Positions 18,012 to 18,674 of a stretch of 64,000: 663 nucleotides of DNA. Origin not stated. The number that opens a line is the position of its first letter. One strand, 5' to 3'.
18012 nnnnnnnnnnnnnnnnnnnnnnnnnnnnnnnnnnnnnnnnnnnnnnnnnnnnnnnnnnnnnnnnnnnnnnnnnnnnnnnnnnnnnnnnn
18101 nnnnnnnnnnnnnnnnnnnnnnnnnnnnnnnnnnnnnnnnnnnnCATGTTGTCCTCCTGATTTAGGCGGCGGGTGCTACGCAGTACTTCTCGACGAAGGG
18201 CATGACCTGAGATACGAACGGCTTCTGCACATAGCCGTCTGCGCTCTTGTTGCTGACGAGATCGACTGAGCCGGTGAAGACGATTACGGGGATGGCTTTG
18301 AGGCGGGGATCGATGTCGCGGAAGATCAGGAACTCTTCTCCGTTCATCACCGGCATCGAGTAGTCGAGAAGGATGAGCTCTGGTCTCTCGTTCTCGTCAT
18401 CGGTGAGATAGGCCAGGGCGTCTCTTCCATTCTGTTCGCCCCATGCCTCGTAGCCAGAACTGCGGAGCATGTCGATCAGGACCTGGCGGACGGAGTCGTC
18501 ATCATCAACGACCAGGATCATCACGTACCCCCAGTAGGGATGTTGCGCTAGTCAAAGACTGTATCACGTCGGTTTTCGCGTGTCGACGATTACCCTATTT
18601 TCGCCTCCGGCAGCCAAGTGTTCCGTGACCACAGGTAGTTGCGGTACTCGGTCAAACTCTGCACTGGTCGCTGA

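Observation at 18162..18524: Phage-encoded stand-alone CheY-like receiver domain with all catalytic residues intact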

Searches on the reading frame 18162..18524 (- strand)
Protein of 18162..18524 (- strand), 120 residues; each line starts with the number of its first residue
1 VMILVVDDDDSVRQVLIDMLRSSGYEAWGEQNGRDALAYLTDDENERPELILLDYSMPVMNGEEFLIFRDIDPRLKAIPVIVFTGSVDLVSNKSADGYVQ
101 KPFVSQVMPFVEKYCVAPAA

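Call 3: search_protein_families(library=pfam, proteins=[window:18162-18524:-], max_evalue=0.01)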
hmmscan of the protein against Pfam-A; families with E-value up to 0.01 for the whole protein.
window:18162-18524:- (120 aa): 1 family
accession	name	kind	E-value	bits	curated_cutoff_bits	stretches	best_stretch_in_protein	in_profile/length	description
PF00072.30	Response_reg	-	1.8e-15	57.5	30.2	1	3-105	1-103/111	Response regulator receiver domain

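Call 6: search_protein_families(library=phrogs, proteins=[window:18162-18524:-], max_evalue=0.001)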
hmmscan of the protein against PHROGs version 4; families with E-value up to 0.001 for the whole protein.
window:18162-18524:- (120 aa): 4 families
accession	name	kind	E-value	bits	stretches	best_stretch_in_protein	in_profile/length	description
phrog_731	-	unknown function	6.2e-16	59.4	1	1-106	2-107/227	-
phrog_5982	-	unknown function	5e-14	52.1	1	2-106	870-975/1030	-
phrog_20458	-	unknown function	2.1e-10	40.5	1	2-86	699-782/829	-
phrog_8810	-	unknown function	1.9e-05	25.4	1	1-88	1-88/245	-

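Call 9: search_dna_similar(query=window:18162-18524:-, collection=phages, mode=protein, max_rows=40, max_evalue=0.001)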
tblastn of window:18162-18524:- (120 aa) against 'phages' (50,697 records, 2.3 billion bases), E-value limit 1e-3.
Records with a match: 54; places in all: 58; records where one place covers at least 80% of the query: 51.
Best place of each record, by identity: <60% 54.
By first word of the organism name: Bacteriophage 22; Listeria 13; Staphylococcus 5; Acinetobacter 4; Salmonella 3; Enterococcus 3; Alteromonas 2; Escherichia 1; Pseudomonas 1.
By host as written in the record: - 26; Listeria monocytogenes 13; Staphylococcus aureus 5; Enterococcus faecalis 3; Homo sapiens 2; Alteromonas sp. H4 2; Escherichia coli O157:H7 ATCC 43895 1; Salmonella enterica subsp. enterica serovar Kentucky 1; and 1 more.
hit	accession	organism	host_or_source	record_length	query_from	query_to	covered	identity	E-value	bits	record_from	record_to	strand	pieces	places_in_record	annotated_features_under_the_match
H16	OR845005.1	Staphylococcus phage SA 1306 Kay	Staphylococcus aureus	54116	3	101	83%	38.7%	5e-4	44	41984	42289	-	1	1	record has no annotation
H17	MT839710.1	Bacteriophage sp.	human fecal samples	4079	3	114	93%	33.3%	3e-4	44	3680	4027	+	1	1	record has no annotation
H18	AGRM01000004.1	Salmonella enterica subsp. houtenae str. ATCC BAA-1581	Homo sapiens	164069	2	113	93%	33.1%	3e-8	56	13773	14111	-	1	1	nitrogen regulation protein NR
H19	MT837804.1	Bacteriophage sp.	human fecal samples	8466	3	103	84%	36.1%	1e-3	43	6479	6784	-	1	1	record has no annotation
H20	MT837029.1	Bacteriophage sp.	human fecal samples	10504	3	108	88%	34.2%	4e-6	50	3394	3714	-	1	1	record has no annotation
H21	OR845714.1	Escherichia phage ECO95 1-6-1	Escherichia coli O157:H7 ATCC 43895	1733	2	113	93%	32.2%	1e-7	54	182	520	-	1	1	record has no annotation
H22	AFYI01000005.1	Salmonella enterica subsp. enterica serovar Infantis str. ...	Homo sapiens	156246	2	113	93%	32.2%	2e-7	54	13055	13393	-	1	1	nitrogen regulation protein NR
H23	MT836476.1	Bacteriophage sp.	human fecal samples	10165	3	103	84%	35.5%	8e-6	49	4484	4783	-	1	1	record has no annotation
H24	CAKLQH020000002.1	Acinetobacter phage MD-2021a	not known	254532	2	113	93%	31.6%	3e-7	53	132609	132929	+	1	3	cheA: chemotaxis protein CheA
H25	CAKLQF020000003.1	Acinetobacter phage MD-2021a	not known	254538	2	113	93%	31.6%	3e-7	53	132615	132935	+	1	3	cheA: chemotaxis protein CheA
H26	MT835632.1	Bacteriophage sp.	human fecal samples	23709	2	117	97%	29.8%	3e-4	44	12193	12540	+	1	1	record has no annotation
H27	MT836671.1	Bacteriophage sp.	human fecal samples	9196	2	113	93%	30.8%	2e-6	50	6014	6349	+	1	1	record has no annotation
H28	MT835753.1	Bacteriophage sp.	human fecal samples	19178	3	108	88%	32.4%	7e-6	49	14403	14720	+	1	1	record has no annotation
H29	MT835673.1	Bacteriophage sp.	human fecal samples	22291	1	106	88%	32.4%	2e-4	45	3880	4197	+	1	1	record has no annotation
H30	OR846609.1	Enterococcus phage Efs 1-1-1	Enterococcus faecalis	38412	1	103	86%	33.3%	6e-6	49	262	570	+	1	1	record has no annotation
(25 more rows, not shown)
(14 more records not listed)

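Call 10: find_homologous_proteins(query=window:18162-18524:-, max_evalue=0.00001)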
Query window:18162-18524:- (120 aa): 7 proteins with E <= 0.00001 among 18 candidates.
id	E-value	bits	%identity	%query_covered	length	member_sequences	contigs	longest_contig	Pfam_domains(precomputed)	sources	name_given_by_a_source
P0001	1.9e-71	255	99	99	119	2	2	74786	PF00072.31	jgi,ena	-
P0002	2.8e-41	158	61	85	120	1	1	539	PF00072.31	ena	-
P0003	2.9e-41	158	67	96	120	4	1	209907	PF00072.31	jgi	jgi:CheY-like chemotaxis protein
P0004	1.4e-39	153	62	93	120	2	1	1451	PF00072.31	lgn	-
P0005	1.1e-15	76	38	86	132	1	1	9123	PF00072.31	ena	-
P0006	2.5e-15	74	38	86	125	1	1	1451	PF00072.31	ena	-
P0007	5.0e-9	54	31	85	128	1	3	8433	PF00072.31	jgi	jgi:CheY-like chemotaxis protein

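Call 11: find_related_loci(query=window:18162-18524:-, collection=viral_contigs, flank=8000)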
Query window:18162-18524:- (120 aa) in viral_contigs; peptide patterns used: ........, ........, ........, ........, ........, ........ (x = any residue, [..] = any of these).
5 stretches matched a pattern; 2 encode a relative of the query (tblastn E <= 1e-3); 2 distinct loci.
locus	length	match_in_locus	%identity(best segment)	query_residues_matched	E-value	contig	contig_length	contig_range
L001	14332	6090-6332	36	1-86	1e-8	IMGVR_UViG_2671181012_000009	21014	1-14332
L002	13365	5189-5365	42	1-62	2e-8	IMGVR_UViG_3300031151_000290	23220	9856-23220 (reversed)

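Call 12: find_encoding_contigs(protein=P0003, flank=10000, max_places=4)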
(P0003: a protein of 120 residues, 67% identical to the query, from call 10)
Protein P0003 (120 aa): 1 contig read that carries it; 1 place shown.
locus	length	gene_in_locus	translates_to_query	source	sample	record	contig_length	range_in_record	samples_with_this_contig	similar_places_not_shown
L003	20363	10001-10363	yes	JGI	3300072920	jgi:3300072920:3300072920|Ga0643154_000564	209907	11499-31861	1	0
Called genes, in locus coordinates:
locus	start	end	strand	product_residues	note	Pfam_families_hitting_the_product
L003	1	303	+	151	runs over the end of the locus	-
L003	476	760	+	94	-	-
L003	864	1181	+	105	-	-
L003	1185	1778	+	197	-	-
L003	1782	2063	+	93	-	-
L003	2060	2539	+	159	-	PF00383:dCMP_cyt_deam_1, PF14437:MafB19-deam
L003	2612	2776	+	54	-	-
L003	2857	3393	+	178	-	-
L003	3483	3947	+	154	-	-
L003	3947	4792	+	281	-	PF01391:Collagen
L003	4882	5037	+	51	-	-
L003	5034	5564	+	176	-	-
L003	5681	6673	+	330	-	PF00004:AAA (weak), PF07728:AAA_5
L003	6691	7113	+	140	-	PF24043:DUF7352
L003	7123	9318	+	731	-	-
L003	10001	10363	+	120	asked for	PF00072:Response_reg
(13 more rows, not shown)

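Call 13: find_encoding_contigs(protein=P0001, flank=10000, max_places=4)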
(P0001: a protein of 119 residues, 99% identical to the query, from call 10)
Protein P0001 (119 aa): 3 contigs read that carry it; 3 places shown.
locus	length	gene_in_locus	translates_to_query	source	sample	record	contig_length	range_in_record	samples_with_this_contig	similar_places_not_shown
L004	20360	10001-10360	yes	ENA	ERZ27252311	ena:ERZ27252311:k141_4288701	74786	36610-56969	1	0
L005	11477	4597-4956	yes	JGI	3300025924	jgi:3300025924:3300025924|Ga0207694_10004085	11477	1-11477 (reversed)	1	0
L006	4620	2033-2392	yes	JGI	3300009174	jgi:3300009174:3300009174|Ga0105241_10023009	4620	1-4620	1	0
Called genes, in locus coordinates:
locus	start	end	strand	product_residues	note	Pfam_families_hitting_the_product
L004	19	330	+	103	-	-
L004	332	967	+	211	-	-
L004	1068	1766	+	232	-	-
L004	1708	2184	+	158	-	-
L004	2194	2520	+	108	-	-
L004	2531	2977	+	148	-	PF00383:dCMP_cyt_deam_1, PF14437:MafB19-deam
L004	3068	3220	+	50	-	-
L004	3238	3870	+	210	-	-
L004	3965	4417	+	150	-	-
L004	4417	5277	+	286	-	PF01391:Collagen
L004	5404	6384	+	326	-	PF00004:AAA (weak), PF07728:AAA_5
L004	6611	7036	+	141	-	PF24043:DUF7352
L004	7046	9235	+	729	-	-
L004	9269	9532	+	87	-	-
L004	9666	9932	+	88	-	-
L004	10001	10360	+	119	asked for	PF00072:Response_reg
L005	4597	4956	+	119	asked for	PF00072:Response_reg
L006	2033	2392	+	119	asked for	PF00072:Response_reg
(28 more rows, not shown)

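Call 20: search_solved_structures(query=window:18162-18524:-, max_evalue=0.000001, show_alignments=3)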
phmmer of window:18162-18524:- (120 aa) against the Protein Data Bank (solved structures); distinct sequences matched with E-value up to 0.000001: 78 (the best 60 are shown).
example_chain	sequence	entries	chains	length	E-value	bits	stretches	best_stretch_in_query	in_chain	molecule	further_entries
9xzo_A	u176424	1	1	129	5.1e-13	52.4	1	3-109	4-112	De novo protein M1X0B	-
1pey_A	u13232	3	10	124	7.2e-11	45.5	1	3-115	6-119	Sporulation initiation phosphotransferase F | SPORULATION RESPONSE REGULATORY PROTEIN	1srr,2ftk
1f51_E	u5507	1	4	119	8.2e-11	45.3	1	3-114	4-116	SPORULATION INITIATION PHOSPHOTRANSFERASE F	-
1fsp_A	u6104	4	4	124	1.9e-10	44.1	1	3-115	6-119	STAGE 0 SPORULATION PROTEIN F | SPORULATION RESPONSE REGULATORY PROTEIN | Sporulation initiation phosphotransferase F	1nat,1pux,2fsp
3q15_C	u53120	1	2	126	2e-10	44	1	3-115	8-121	Sporulation initiation phosphotransferase F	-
3nhz_A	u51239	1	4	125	2.2e-10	44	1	2-105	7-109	Two component system transcriptional regulator mtrA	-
3h1g_A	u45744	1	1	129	3.2e-10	43.4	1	1-109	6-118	Chemotaxis protein cheY homolog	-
3gwg_A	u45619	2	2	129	3.5e-10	43.3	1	1-109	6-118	Chemotaxis protein cheY homolog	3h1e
2jvi_A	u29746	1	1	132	4.3e-10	43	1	3-115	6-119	Sporulation initiation phosphotransferase F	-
2jvj_A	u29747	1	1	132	5.7e-10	42.6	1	3-115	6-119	Sporulation initiation phosphotransferase F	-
2jvk_A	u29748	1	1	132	9.1e-10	41.9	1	3-115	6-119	Sporulation initiation phosphotransferase F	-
2gwr_A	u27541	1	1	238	9.7e-10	41.9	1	2-105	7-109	DNA-binding response regulator mtrA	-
4h60_A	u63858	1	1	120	2.2e-09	40.7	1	3-103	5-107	Chemotaxis protein CheY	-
4hnr_A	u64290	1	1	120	2.2e-09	40.7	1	3-103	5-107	Chemotaxis protein CheY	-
4ja2_A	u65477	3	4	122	2.6e-09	40.5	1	3-86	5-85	Response regulator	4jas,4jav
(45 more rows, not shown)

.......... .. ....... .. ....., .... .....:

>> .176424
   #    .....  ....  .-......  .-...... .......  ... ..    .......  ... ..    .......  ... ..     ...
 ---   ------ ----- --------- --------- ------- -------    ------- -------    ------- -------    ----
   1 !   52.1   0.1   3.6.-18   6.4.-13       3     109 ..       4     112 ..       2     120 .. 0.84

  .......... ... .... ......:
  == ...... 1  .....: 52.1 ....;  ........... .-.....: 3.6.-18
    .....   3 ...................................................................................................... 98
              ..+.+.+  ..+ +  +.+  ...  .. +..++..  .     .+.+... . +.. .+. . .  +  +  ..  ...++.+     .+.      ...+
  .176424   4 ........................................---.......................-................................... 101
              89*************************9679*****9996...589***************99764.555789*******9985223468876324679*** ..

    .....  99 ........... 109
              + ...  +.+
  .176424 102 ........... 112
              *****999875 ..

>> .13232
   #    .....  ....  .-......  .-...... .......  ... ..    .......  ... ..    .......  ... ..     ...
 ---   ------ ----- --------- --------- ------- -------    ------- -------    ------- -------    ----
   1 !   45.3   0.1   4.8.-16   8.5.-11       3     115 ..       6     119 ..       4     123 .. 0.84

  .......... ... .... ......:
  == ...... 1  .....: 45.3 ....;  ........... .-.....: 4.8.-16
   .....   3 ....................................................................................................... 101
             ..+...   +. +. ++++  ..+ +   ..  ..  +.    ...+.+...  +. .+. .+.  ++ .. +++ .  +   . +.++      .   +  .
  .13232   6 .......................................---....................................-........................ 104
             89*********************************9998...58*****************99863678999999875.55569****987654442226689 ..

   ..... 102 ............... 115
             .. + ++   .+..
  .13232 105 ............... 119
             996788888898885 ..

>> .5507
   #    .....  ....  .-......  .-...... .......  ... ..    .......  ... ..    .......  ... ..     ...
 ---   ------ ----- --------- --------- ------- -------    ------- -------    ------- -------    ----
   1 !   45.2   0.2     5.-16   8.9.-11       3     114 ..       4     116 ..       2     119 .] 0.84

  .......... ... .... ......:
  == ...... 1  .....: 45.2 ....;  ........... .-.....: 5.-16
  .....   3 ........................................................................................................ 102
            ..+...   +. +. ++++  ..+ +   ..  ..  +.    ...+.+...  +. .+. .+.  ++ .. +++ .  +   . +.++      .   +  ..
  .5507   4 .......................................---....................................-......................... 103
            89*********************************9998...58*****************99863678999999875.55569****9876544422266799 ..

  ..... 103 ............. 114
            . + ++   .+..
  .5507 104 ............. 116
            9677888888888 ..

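Call 23: search_protein_families(library=ncbifam, proteins=[window:18162-18524:-], max_evalue=0.001)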
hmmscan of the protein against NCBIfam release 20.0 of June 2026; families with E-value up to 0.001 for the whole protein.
window:18162-18524:- (120 aa): 65 families (the best 25 are shown)
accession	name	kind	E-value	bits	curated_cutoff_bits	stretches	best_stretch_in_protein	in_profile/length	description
NF045717.1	DVU0259_DivK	exception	9.7e-15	54.8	160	1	3-106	5-106/117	DVU0259 family response regulator domain-containing protein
NF040689.1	MtrAB_MtrA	equivalog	5.9e-13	48.7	300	1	3-106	1-103/219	MtrAB system response regulator MtrA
TIGR02154.1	PhoB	equivalog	8.6e-13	48.1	296.2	1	2-106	4-110/226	phosphate regulon transcriptional regulator PhoB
NF045944.1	ResRegRpaBCyano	equivalog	5.4e-12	45.6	330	1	4-105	1-101/229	response regulator transcription factor RpaB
NF007969.0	PRK10693.1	equivalog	1.7e-11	43.7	329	1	3-85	10-87/337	two-component system response regulator RssB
NF008469.0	PRK11361.1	equivalog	2e-11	43.3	714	1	2-103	6-107/461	acetoacetate metabolism transcriptional regulator AtoC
TIGR01818.1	ntrC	equivalog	3.1e-11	42.7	558.6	1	3-103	1-101/463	nitrogen regulation protein NR(I)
NF006900.1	PRK09390.1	equivalog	1.1e-10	41.4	255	1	2-107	6-111/203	response regulator FixJ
NF045505.1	RR_RssB_Pseudo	equivalog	1.6e-10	40.6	700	1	3-87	8-87/394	two-component system response regulator RssB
NF008176.1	PRK10923.1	equivalog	4.6e-10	38.7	620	1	3-103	6-106/469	nitrogen regulation protein NR(I)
NF007982.1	PRK10710.1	equivalog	5.3e-10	39.2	380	1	2-105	9-111/235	envelope stress response regulator BaeR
NF041866.1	EpsW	equivalog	5.7e-10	38.9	200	1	3-106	8-115/131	exopolysaccharide biosynthesis response regulator EpsW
NF046022.1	RespRegCpdRBruc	equivalog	6.1e-10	39.1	180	1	2-92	3-90/120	cell cycle two-component system response regulator CpdR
NF053512.1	nitric_RR_NosR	exception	6.1e-10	38.7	400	1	3-92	1-85/422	response regulator c-di-GMP phosphodiesterase, NosR family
NF040534.1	resp_reg_YycF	equivalog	6.2e-10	38.7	340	1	3-105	3-104/231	response regulator YycF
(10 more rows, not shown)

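Call 29: predict_structure(alignment_id=A2)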
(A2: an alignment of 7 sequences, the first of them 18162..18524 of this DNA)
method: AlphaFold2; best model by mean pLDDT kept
length: 120 residues; sequences in the alignment: 7
mean_pLDDT: 87.1   pTM: 0.84
mean pLDDT of the five models: 87.1, 87.0, 85.2, 76.2, 70.7
residues with pLDDT >= 90: 69; 70-90: 39; 50-70: 10; < 50: 2
segments of 3 or more residues with pLDDT < 50: none
pLDDT, mean of each block of 10 residues (from residue 1): 93 93 94 95 90 92 92 91 75 79 80 72
secondary structure, 60 per line:
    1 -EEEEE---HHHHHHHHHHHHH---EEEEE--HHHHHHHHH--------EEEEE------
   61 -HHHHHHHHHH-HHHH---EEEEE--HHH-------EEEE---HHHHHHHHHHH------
elements in order: E2-6 H10-22 E26-30 H33-41 E50-54 H62-71 H73-76 E80-84 E97-100 H104-114

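Call 32: fold_search(model_id=the predicted structure, library=pdb)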
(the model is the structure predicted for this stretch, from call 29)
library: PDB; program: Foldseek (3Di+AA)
matches with E <= 10: 1605; with E <= 0.001: 543
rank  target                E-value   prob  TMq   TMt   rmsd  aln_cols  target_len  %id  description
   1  2iyn_B                4.6e-09  1.00  0.83  0.80   2.0       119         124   26  The co-factor-induced pre-active conformation in PhoB (released 2006-08-30)
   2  4ja2                  8.5e-09  1.00  0.84  0.83   1.8       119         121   33  Structural basis of a rationally rewired protein-protein interface (RR468mutant V13P, L14I, I17M and N21V) (released 2013-09-04)
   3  3gl9_B                9.1e-09  1.00  0.84  0.84   1.8       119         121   33  The structure of a histidine kinase-response regulator complex sheds light into two-component signaling and reveals a  (released 2009-10-27)
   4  3dge_C                1.2e-08  1.00  0.84  0.82   1.8       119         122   33  Structure of a histidine kinase-response regulator complex reveals insights into Two-component signaling and a novel c (released 2009-07-07)
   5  2iyn_C                1.5e-08  1.00  0.80  0.89   1.6       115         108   25  The co-factor-induced pre-active conformation in PhoB (released 2006-08-30)
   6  6rh8_C                1.8e-08  1.00  0.84  0.83   1.9       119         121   33  Revisiting pH-gated conformational switch. Complex HK853 mutant H260A -RR468 mutant D53A pH 5.3 (released 2020-02-19)
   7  4jav_D                2.6e-08  1.00  0.84  0.84   2.0       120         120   33  Structural basis of a rationally rewired protein-protein interface (HK853wt and RR468mutant V13P, L14I, I17M and N21V) (released 2013-09-04)
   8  1mav                  2.6e-08  1.00  0.83  0.85   2.5       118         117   24  CRYSTAL STRUCTURE OF THE RESPONSE REGULATOR DIVK AT PH 6.0 IN COMPLEX WITH MN2+ (released 2002-12-04)
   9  6ifh                  3.0e-08  1.00  0.78  0.79   2.3       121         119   30  Unphosphorylated Spo0F from Paenisporosarcina sp. TG-14 (released 2019-01-16)
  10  6rh1_C                3.3e-08  1.00  0.84  0.84   1.9       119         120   33  Revisiting pH-gated conformational switch. Complex HK853-RR468 D53A pH 7 (released 2020-02-19)
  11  9dvt_R                3.3e-08  1.00  0.83  0.44   2.0       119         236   28  Cryo-EM structure of RpaA bound to PkaiBC DNA and the CTD of the alpha subunit of RNAP from the cyanobacterium Synecho (released 2025-10-15)
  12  5uht_B                3.6e-08  1.00  0.83  0.83   2.0       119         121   33  Structure of the Thermotoga maritima HK853-BeF3-RR468 complex at pH 5.0 (released 2017-12-27)
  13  3q15_C                3.8e-08  1.00  0.77  0.80   2.4       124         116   31  Crystal Structure of RapH complexed with Spo0F (released 2011-02-23)
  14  1mb0                  4.0e-08  1.00  0.78  0.87   2.1       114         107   24  CRYSTAL STRUCTURE OF THE RESPONSE REGULATOR DIVK AT PH 8.0 IN COMPLEX WITH MN2+ (released 2002-12-04)
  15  2jb9_B                4.0e-08  1.00  0.81  0.80   2.1       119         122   24  PhoB response regulator receiver domain constitutively-active double mutant D10A and D53E. (released 2007-01-04)
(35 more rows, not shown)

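Call 34: search_protein_representatives(protein=window:18162-18524:-)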
Query: 120 residues. Proteins with E-value up to 0.001 (for the whole library): 136406; up to 1e-10: 8191; up to 1e-30: 3. The best 150 are listed.
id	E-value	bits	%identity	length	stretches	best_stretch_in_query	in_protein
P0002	9.0e-42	158.0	62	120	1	1-119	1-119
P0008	1.9e-32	128.0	35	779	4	2-84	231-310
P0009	4.9e-31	123.4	33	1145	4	3-89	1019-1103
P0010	6.3e-30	119.9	37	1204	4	3-100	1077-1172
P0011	1.1e-29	119.1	34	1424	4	2-108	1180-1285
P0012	1.5e-29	118.6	41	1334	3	3-109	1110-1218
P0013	1.6e-29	118.5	34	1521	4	2-107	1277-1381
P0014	1.5e-28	115.4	33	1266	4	7-106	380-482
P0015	2.7e-28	114.6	36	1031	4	3-89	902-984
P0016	6.3e-28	113.4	41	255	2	2-120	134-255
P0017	1.2e-27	112.6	41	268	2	3-84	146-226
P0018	1.9e-27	111.9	35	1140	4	3-89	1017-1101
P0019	3.3e-27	111.1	33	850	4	3-101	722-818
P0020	5.3e-27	110.4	39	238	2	3-105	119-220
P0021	6.4e-27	110.2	38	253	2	3-108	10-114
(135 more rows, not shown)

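Call 35: find_encoding_contigs(protein=P0005, flank=10000, max_places=2)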
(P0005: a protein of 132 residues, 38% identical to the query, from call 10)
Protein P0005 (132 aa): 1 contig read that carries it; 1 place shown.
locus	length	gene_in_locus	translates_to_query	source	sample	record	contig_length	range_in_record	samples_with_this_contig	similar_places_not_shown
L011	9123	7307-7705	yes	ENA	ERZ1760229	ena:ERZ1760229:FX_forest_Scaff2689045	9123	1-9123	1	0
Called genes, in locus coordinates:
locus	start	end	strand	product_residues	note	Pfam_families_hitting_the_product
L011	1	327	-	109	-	?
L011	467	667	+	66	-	PF01632:Ribosomal_L35p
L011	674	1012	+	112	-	PF00453:Ribosomal_L20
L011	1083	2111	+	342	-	PF02912:Phe_tRNA-synt_N, PF01409:tRNA-synt_2d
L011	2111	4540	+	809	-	PF01588:tRNA_bind, PF03483:B3_4, PF03484:B5, PF17759:tRNA_synthFbeta, PF03147:FDX-ACB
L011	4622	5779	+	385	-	PF00989:PAS, PF08448:PAS_4, PF13426:PAS_9, PF08447:PAS_3, PF00512:HisKA, PF02518:HATPase_c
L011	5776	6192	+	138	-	PF00072:Response_reg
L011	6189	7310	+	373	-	PF00072:Response_reg, PF13581:HATPase_c_2 (faint), PF00512:HisKA, PF02518:HATPase_c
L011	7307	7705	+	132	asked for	PF00072:Response_reg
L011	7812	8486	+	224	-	-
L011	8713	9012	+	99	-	PF00216:Bac_DNA_binding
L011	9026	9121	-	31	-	?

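Call 36: find_encoding_contigs(protein=P0007, flank=10000, max_places=3)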
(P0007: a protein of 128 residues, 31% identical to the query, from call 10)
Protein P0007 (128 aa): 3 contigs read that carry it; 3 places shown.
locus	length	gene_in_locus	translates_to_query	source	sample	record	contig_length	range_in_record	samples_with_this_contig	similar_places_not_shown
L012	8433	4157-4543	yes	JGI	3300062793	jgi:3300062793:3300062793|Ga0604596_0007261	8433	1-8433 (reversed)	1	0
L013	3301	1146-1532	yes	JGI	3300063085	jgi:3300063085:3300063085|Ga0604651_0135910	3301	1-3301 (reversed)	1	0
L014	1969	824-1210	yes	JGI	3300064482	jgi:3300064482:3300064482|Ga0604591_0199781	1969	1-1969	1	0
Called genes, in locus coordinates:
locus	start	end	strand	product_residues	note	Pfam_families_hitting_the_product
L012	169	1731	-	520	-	PF00150:Cellulase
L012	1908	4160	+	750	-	PF08446:PAS_2, PF01590:GAF, PF00360:PHY, PF00512:HisKA, PF13581:HATPase_c_2 (faint), PF02518:HATPase_c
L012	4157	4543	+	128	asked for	PF00072:Response_reg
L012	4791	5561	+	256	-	-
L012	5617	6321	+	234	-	PF28386:BfoA_C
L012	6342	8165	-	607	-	PF00067:p450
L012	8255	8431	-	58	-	?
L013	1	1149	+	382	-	?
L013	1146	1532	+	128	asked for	PF00072:Response_reg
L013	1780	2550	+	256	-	-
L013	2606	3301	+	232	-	?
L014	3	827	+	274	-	PF00512:HisKA, PF13581:HATPase_c_2 (weak), PF02518:HATPase_c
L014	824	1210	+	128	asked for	PF00072:Response_reg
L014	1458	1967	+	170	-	?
